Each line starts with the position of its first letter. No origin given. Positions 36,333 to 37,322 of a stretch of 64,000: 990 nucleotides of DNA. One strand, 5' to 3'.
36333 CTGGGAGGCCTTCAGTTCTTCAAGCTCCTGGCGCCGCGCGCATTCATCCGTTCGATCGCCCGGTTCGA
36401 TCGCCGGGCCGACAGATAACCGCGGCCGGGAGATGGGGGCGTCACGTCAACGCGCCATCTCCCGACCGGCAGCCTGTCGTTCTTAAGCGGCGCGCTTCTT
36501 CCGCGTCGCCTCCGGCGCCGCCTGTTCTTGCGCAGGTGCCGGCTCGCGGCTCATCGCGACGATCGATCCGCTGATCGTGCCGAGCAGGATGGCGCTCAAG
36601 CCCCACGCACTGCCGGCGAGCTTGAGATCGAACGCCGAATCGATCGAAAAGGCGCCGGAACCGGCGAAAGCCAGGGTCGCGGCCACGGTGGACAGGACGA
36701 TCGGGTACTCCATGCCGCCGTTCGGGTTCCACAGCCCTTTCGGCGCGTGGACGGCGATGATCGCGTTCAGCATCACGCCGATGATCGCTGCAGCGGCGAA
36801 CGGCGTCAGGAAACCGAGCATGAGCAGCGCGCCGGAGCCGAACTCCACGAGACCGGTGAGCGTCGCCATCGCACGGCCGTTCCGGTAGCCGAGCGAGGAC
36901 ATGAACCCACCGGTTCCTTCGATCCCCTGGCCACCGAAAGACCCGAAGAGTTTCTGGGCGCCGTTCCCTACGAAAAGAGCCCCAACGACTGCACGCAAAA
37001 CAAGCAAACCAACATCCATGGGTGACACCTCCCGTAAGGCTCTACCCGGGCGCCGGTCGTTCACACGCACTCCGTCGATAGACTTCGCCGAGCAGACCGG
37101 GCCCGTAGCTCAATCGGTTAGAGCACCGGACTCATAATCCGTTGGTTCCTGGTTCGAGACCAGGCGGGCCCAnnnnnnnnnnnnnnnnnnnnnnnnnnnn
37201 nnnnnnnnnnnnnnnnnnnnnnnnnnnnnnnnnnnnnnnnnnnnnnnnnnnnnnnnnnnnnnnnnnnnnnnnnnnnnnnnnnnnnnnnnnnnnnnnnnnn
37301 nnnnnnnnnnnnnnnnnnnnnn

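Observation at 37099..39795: Second cyclase-STAND-TPR protein, in reversed domain order, starting 4 bp after tRNA-Met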

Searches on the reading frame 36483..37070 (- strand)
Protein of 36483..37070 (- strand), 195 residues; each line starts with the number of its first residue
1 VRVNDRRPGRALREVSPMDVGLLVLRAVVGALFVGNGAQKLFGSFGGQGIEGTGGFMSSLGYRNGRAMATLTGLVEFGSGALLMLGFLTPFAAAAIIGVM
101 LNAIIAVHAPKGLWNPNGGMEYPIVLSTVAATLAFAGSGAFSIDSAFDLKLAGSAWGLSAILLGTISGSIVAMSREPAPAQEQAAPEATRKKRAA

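Call 35: search_protein_families(library=pfam, proteins=[window:36483-37070:-], max_evalue=0.001)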
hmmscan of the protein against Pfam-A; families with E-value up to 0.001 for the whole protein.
window:36483-37070:- (195 aa): 3 families
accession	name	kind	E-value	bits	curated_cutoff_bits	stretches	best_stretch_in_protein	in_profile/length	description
PF07681.17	DoxX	-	1.5e-19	70.8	23.6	1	21-109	1-85/85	DoxX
PF07291.16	MauE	-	0.00049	20.9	27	1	20-106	3-86/128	Methylamine utilisation protein MauE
PF04173.18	DoxD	-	0.00049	20.5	22.7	1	70-152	69-149/167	TQO small subunit DoxD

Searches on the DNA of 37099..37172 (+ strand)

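Call 71: search_dna_similar(query=window:37099-37172:+, collection=ecoli_genomes, mode=distant, max_evalue=0.01, max_rows=6)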
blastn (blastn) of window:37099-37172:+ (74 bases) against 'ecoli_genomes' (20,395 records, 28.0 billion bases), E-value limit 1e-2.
Records with a match: 5175; places in all: 7396; records where one place covers at least 80% of the query: 5082.
Genomes with a match: 5175 of 5426; with a place that covers at least 80% of the query: 5082. Places per genome that has any: lowest 1, median 1, highest 2. On chromosomes: 7395 places; on plasmids: 1.
Best place of each record, by identity: 80-90% 77; 60-80% 5098.
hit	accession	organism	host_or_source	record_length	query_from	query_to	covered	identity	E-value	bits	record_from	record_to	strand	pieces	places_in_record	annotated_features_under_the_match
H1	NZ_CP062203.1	Escherichia coli strain K_EC180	swine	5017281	2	74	99%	79.5%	6e-7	62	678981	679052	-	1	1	tRNA-Ile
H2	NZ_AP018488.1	Escherichia coli O157:H7 strain PV15-279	Homo sapiens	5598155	1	74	100%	78.4%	2e-6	59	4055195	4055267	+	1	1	tRNA-Ile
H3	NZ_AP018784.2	Escherichia coli strain SK1144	-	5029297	1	74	100%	78.4%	2e-6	59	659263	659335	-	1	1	tRNA-Ile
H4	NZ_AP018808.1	Escherichia coli strain E2865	Bos taurus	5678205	1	74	100%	78.4%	2e-6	59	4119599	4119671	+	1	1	tRNA-Ile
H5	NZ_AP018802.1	Escherichia coli strain E2863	Bos taurus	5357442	1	74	100%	78.4%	2e-6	59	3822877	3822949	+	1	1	tRNA-Ile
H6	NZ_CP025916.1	Escherichia coli strain 120899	Homo sapiens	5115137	1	74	100%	78.4%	2e-6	59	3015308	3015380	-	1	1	tRNA-Ile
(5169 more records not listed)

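Call 72: get_annotated_region(hit=H2, flank=300)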
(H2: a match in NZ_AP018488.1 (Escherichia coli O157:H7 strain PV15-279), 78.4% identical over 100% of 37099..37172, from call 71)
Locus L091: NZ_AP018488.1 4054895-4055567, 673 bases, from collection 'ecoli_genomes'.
description: Escherichia coli O157:H7 strain PV15-279 chromosome, complete genome
organism: Escherichia coli O157:H7 strain PV15-279 (NCBI taxid 83334)
replicon: chromosome; assembly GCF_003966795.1
host: Homo sapiens; source: -; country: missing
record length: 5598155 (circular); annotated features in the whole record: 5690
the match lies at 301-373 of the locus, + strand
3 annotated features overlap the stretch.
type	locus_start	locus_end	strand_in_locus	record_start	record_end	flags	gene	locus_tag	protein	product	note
CDS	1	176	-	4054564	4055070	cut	mug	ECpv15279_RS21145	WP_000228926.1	G/U mismatch-specific DNA glycosylase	-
tRNA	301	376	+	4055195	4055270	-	-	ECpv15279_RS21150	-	tRNA-Ile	-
CDS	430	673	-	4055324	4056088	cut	nfeF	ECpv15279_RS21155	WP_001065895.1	NADPH-dependent ferric chelate reductase NfeF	-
